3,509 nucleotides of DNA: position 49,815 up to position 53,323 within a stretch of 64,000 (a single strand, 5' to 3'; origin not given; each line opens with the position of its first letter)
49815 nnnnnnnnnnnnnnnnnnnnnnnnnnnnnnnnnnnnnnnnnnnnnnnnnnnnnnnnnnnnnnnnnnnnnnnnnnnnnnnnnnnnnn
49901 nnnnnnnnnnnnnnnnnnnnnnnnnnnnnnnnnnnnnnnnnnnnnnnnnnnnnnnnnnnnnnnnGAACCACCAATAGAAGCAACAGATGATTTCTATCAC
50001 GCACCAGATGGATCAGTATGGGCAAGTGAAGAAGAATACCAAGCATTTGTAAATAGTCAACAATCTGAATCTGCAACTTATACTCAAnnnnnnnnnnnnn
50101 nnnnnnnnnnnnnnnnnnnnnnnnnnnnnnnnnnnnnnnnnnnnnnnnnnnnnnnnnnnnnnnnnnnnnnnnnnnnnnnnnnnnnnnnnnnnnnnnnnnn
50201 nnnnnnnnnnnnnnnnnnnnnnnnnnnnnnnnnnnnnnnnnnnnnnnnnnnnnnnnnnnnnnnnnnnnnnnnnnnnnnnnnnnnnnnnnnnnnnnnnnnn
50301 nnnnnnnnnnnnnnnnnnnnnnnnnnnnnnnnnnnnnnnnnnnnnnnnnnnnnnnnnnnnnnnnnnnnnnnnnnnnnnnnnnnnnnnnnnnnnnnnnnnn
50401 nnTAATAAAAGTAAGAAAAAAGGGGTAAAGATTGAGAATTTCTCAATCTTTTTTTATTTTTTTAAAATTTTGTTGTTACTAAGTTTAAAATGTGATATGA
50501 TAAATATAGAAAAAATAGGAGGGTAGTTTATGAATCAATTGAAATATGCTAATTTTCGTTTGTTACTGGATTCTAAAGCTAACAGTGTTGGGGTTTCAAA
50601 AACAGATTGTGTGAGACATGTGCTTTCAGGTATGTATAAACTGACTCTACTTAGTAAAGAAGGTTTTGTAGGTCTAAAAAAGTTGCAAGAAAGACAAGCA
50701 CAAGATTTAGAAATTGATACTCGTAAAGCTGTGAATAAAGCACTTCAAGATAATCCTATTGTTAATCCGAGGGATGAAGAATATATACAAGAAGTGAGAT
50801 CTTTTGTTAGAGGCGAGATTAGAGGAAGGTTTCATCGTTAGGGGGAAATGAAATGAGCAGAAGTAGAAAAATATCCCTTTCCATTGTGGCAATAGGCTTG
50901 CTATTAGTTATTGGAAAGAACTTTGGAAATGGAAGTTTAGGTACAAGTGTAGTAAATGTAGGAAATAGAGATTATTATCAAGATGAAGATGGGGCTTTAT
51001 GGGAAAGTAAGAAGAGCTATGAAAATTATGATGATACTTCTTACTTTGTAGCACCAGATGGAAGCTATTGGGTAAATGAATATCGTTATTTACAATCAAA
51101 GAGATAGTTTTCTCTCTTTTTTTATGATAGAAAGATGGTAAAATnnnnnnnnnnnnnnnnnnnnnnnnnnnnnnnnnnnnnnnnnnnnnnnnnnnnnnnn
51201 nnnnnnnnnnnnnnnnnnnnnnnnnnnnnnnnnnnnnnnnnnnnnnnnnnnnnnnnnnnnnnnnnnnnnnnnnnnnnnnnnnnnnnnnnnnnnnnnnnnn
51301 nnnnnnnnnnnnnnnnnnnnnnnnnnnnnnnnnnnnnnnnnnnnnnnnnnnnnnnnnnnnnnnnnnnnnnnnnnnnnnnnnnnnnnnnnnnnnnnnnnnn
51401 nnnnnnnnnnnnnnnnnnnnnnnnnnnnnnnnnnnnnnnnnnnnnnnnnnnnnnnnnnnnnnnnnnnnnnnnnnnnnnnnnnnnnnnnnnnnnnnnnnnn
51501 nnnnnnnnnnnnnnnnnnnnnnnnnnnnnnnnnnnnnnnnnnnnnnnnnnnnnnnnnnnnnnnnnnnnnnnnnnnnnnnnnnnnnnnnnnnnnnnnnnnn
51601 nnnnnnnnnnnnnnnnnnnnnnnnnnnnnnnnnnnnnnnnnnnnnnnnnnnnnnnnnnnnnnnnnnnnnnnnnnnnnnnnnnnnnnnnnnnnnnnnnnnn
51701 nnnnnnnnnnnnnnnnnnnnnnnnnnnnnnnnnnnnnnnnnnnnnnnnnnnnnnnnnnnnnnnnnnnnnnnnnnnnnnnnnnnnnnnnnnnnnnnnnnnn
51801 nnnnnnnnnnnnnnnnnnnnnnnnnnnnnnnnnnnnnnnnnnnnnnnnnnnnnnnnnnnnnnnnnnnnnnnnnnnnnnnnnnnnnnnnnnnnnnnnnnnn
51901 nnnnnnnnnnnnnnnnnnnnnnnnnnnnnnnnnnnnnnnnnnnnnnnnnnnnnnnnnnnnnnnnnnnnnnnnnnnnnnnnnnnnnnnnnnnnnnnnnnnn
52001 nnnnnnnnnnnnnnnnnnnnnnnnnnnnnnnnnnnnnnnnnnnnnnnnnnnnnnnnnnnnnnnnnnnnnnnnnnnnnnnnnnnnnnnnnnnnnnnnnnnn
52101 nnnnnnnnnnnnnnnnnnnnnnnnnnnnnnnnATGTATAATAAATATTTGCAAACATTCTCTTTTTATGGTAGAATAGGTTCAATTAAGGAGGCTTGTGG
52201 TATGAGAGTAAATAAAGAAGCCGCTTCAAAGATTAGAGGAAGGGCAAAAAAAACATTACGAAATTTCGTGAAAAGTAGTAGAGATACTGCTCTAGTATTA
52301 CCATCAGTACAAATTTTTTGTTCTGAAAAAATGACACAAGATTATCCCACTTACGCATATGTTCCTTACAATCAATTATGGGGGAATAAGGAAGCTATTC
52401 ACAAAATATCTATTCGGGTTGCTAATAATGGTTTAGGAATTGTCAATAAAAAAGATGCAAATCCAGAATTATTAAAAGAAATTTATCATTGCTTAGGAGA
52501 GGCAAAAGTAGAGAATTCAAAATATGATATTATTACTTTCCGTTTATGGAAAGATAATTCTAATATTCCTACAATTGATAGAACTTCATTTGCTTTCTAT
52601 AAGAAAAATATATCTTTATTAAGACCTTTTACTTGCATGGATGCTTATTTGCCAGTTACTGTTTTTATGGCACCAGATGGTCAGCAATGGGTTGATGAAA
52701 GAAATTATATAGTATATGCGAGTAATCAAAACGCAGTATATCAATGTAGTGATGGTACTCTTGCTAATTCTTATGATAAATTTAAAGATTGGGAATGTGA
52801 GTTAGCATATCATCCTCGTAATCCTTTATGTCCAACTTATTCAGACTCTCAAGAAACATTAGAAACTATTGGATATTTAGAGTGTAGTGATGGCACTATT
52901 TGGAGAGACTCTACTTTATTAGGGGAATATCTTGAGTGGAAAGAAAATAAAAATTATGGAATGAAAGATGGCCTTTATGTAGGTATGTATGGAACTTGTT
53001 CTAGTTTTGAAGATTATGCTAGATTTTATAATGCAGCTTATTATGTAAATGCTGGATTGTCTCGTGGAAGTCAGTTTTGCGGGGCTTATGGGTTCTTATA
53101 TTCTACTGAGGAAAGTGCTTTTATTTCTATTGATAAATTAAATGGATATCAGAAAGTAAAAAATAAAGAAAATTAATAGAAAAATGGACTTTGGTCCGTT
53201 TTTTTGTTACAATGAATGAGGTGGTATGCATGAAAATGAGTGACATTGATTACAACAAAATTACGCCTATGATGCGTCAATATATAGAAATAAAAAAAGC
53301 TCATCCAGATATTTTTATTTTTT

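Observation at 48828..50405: Unrecognised ~20-aa tandem repeat family (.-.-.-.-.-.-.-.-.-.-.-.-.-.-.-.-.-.) in a signal-anchored protein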

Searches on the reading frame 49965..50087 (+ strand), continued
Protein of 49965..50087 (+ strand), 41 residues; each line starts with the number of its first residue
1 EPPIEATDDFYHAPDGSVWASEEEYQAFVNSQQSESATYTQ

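Call 59: search_protein_families(library=pfam, proteins=[P0012, P0054, P0069, P0088, P0098, P0110, P0051, P0060, P0044, P0045], max_evalue=10)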
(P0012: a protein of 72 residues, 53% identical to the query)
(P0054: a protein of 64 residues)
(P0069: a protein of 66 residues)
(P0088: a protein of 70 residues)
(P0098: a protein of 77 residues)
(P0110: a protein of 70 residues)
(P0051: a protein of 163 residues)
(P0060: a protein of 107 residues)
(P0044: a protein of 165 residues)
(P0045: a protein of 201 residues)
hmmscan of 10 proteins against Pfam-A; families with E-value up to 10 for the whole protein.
P0012 (72 aa): 1 family
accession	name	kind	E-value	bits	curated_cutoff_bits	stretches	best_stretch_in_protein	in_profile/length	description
PF04591.17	DUF596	-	0.43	11.3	25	1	20-35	53-68/69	Protein of unknown function, DUF596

P0054 (64 aa): 0 families

P0069 (66 aa): 2 families
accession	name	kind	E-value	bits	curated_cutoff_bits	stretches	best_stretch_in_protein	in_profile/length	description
PF24489.1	Ig_J_second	-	0.042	14.3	27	1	13-63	48-104/105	Tip attachment protein J second Ig-like domain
PF06594.17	HCBP_related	-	0.44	11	21.4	0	20-25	34-39/42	Haemolysin-type calcium binding protein related domain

P0088 (70 aa): 5 families
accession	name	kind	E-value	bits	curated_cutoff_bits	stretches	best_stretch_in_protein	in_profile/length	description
PF18218.6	Spa1_C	-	0.033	15.1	26.4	1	33-67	31-65/99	Lantibiotic immunity protein Spa1 C-terminal domain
PF18877.6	SSSPR-51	-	0.041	14.2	27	1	41-48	4-11/48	SSSPR-51 domain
PF21664.2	TBPIP_C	-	0.047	14.1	27.2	1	18-48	81-111/115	TBP-interacting protein, C-terminal domain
PF08201.16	BssC_TutF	-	0.43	11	25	1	42-53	31-42/56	BssC/TutF protein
PF19085.6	Choline_bind_2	-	0.88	10.3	27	1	9-18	27-37/38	Choline-binding repeat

P0098 (77 aa): 0 families

P0110 (70 aa): 0 families

P0051 (163 aa): 0 families

P0060 (107 aa): 4 families
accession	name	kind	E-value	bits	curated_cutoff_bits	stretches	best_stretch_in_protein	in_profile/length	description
PF13786.12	DUF4179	-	0.027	15.3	30.1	1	2-59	4-63/94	Domain of unknown function (DUF4179)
PF13670.12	PepSY_2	-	0.061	13.8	24.3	1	9-53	2-41/83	Peptidase propeptide and YPEB domain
PF09716.15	ETRAMP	-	0.11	12.9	29.1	1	3-63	5-57/81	Malarial early transcribed membrane protein (ETRAMP)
PF18075.7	FtsX_ECD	-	0.39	11.8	23.5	1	39-88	12-62/96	FtsX extracellular domain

P0044 (165 aa): 3 families
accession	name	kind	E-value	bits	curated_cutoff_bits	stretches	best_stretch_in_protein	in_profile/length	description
PF01456.22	Mucin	-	0.14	12.6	34.7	1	30-73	27-71/143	Mucin-like glycoprotein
PF05432.16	BSP_II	-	0.45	10.6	25.1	1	32-89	191-248/299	Bone sialoprotein II (BSP-II)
PF21827.1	New_glue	-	2.8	8.2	31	1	13-71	5-54/94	New glue protein family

P0045 (201 aa): 2 families
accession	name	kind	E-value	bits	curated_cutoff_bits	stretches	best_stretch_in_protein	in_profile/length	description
PF01762.27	Galactosyl_T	-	0.029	14.6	23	1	66-128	107-172/195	Galactosyltransferase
PF21667.2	Nop5_N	-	0.08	13.5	27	1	141-193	54-104/117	Nop5, N-terminal domain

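Call 61: find_encoding_contigs(protein=P0033, flank=6000, max_places=1)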
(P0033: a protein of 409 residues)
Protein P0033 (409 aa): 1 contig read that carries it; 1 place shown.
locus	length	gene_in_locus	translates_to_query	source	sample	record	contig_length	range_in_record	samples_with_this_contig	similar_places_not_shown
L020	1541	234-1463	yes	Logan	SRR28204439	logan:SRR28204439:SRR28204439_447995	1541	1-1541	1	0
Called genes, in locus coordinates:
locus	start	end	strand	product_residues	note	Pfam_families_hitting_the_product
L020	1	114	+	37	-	?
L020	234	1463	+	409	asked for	-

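Call 62: find_encoding_contigs(protein=P0053, flank=6000, max_places=1)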
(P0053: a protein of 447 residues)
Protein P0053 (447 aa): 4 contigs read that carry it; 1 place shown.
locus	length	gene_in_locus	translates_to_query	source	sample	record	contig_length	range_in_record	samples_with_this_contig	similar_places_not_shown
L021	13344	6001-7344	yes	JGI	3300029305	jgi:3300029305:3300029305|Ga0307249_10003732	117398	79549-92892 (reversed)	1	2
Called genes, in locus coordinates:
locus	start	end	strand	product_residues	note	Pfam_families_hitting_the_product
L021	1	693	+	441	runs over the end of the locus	PF12698:ABC2_membrane_3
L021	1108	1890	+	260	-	-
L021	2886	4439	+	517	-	PF01921:tRNA-synt_1f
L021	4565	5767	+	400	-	PF02511:Thy1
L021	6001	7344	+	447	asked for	-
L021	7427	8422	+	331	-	PF13180:PDZ_2 (weak), PF05362:Lon_C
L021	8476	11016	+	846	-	PF01624:MutS_I, PF05188:MutS_II (weak), PF05192:MutS_III, PF05190:MutS_IV, PF00488:MutS_V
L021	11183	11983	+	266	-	-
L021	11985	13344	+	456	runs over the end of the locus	PF28494:GlyRS_ins_1 (faint), PF00587:tRNA-synt_2b, PF03129:HGTP_anticodon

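Call 63: find_encoding_contigs(protein=P0035, flank=6000, max_places=1)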
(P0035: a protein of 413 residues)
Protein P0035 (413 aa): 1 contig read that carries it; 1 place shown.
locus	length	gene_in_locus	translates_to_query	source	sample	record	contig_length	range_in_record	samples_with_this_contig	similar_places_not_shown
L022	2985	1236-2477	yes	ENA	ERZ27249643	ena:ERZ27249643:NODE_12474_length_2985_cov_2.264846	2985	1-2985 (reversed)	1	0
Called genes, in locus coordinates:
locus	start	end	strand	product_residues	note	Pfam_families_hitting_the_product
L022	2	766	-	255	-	?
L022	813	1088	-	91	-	-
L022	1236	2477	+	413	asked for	-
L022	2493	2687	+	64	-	-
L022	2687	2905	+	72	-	-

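Call 64: find_encoding_contigs(protein=P0026, flank=6000, max_places=1)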
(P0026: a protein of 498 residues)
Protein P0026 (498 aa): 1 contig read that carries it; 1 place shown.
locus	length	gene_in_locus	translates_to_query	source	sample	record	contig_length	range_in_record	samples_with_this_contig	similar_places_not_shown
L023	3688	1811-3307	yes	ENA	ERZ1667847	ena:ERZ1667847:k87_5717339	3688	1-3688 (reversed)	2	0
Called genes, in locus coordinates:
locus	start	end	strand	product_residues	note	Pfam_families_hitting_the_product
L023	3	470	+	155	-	?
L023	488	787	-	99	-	PF14181:YqfQ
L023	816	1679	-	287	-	-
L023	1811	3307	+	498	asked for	-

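Call 71: list_cluster_members(proteins=[P0046, P0053, P0035, P0064, P0092, P0108, P0111, P0087, P0057, P0025])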
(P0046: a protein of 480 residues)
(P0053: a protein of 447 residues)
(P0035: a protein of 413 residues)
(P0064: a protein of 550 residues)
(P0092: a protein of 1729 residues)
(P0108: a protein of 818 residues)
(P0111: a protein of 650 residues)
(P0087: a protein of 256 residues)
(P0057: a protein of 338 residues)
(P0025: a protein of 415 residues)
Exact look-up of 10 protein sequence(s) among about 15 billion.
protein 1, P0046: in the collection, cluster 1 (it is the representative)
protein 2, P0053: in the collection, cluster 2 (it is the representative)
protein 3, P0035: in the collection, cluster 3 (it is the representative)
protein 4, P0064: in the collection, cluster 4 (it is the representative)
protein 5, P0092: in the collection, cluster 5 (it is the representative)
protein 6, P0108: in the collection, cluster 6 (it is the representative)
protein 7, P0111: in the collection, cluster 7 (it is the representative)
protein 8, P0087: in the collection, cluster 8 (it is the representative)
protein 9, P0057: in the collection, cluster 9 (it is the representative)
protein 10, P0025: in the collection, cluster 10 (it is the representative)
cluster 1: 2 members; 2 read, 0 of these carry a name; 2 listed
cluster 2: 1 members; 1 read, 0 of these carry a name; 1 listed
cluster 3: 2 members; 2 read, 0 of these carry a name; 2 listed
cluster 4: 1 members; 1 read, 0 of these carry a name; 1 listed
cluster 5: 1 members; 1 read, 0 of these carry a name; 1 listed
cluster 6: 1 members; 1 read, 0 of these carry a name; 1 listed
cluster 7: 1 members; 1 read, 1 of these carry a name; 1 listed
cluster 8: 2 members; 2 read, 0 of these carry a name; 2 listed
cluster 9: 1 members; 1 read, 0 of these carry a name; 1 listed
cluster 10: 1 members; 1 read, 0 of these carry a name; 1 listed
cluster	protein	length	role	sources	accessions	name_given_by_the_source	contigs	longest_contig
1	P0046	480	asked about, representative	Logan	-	-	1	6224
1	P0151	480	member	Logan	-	-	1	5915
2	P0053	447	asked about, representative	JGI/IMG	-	-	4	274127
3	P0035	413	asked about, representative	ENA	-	-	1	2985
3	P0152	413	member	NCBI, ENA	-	-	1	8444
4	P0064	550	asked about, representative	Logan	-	-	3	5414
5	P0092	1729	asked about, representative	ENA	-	-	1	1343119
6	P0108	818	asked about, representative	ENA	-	-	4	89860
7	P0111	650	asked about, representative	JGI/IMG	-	hypothetical protein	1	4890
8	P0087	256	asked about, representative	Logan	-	-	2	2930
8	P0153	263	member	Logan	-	-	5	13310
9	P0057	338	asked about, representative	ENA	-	-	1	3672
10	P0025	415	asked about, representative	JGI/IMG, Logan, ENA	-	-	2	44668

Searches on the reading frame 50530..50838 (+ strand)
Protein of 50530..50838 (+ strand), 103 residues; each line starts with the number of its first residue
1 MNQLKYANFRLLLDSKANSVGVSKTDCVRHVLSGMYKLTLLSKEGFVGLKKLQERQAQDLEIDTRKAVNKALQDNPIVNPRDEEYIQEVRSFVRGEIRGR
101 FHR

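Call 3: search_protein_families(library=pfam, proteins=[window:50530-50838:+], max_evalue=10)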
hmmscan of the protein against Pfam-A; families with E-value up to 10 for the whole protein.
window:50530-50838:+ (103 aa): 2 families
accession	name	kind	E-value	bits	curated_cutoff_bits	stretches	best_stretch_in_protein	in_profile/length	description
PF24359.1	DUF7515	-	0.059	14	27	1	38-70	12-44/85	Domain of unknown function (DUF7515)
PF16684.10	ResT-TelK_cat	-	0.16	12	27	1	49-92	96-141/181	Telomere resolvase ResT/TelK catalytic domain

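Call 4: search_protein_families(library=ncbifam, proteins=[window:50530-50838:+], max_evalue=10)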
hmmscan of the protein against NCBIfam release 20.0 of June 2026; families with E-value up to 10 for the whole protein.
window:50530-50838:+ (103 aa): 0 families

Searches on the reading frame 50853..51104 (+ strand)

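Call 3: search_protein_families(library=pfam, proteins=[window:50853-51104:+], max_evalue=10)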
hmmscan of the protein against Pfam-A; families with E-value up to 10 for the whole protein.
window:50853-51104:+ (84 aa): 1 family
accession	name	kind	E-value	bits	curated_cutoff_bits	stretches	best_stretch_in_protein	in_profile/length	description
PF19127.6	Choline_bind_3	-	0.23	11.9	27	1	32-76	3-46/47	Choline-binding repeat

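Call 4: search_protein_families(library=ncbifam, proteins=[window:50853-51104:+], max_evalue=10)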
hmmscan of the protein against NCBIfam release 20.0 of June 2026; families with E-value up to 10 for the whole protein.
window:50853-51104:+ (84 aa): 0 families

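Call 11: search_protein_families(library=phrogs, proteins=[window:50853-51104:+], max_evalue=1)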
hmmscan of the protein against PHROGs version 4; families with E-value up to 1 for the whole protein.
window:50853-51104:+ (84 aa): 1 family
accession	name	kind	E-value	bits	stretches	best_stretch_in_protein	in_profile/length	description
phrog_1615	-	unknown function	0.33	12.6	0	20-53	13-46/111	-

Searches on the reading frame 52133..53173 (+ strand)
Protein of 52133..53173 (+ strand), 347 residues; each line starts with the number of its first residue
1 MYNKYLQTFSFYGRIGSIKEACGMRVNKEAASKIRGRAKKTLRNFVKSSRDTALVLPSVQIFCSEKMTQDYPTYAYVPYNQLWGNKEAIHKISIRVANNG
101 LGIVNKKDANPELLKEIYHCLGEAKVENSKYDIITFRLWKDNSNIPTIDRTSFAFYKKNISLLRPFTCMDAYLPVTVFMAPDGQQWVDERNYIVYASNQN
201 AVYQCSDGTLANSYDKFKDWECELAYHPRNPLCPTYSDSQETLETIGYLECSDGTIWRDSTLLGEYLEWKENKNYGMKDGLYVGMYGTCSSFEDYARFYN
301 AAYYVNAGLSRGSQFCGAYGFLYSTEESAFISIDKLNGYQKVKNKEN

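Call 3: search_protein_families(library=pfam, proteins=[window:52133-53173:+], max_evalue=10)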
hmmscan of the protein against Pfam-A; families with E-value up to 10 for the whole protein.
window:52133-53173:+ (347 aa): 0 families

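Call 4: search_protein_families(library=ncbifam, proteins=[window:52133-53173:+], max_evalue=10)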
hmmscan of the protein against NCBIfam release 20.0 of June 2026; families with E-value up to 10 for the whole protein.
window:52133-53173:+ (347 aa): 0 families

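Call 11: search_protein_families(library=phrogs, proteins=[window:52133-53173:+], max_evalue=1)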
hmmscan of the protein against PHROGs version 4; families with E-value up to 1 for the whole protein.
window:52133-53173:+ (347 aa): 1 family
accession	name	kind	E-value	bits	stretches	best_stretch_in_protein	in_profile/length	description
phrog_16915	-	unknown function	0.61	10.9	0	237-259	19-40/63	-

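Call 79: find_homologous_proteins(query=window:52202-53173:+, max_evalue=0.001)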
Query window:52202-53173:+ (324 aa): 15 proteins with E <= 0.001 among 473 candidates.
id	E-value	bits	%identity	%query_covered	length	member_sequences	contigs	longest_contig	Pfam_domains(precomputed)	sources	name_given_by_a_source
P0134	1.1e-221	753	100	100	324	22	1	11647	-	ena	-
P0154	1.9e-118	414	58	99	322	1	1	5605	-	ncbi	-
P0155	3.9e-111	390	53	99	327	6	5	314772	-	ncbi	-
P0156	6.7e-111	389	55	99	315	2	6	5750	-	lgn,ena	-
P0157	3.6e-110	386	55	99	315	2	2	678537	-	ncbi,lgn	-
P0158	6.5e-110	386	55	99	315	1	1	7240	-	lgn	-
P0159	3.2e-108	380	53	99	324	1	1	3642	-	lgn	-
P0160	1.2e-104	368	52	99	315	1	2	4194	-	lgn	-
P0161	2.9e-104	367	52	100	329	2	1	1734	-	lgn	-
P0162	1.2e-102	362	52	100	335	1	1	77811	-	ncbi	-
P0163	3.8e-98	347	49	99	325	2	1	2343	-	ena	-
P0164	9.4e-97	342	50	99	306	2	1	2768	-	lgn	-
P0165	2.3e-73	265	60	54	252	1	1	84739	-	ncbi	-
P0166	7.6e-51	191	54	52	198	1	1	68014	-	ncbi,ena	-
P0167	3.5e-50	189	36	92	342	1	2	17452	-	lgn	-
